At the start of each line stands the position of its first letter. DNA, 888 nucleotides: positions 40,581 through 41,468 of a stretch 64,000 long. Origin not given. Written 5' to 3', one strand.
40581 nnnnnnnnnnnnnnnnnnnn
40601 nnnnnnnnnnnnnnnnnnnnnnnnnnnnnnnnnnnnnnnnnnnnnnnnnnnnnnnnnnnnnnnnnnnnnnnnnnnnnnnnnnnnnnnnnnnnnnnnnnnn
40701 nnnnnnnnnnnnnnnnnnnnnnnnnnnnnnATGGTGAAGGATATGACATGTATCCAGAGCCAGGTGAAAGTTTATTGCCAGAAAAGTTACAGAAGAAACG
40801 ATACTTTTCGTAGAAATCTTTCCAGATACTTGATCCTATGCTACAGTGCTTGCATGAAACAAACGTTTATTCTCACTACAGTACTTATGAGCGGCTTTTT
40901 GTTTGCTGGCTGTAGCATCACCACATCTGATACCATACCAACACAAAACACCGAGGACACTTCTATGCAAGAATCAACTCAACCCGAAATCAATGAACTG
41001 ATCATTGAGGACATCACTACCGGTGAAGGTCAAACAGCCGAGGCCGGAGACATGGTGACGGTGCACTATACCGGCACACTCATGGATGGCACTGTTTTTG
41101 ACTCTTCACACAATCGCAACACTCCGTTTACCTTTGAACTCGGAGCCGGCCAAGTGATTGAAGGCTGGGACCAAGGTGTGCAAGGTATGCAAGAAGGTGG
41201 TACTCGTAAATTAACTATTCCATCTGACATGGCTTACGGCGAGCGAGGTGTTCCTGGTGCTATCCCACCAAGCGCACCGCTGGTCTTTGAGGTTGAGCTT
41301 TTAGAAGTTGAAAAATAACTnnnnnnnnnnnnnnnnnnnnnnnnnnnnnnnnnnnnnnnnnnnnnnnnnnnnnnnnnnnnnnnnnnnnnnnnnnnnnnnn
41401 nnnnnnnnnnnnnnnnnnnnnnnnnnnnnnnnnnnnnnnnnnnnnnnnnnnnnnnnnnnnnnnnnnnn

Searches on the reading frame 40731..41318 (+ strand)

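Call 13: search_protein_families(library=pfam, proteins=[window:40731-41318:+], max_evalue=0.001)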
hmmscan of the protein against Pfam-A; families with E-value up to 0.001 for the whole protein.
window:40731-41318:+ (195 aa): 1 family
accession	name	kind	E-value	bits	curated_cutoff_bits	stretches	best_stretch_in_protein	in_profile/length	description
PF00254.34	FKBP_C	-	4.8e-39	133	21.1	1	101-191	3-94/94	FKBP-type peptidyl-prolyl cis-trans isomerase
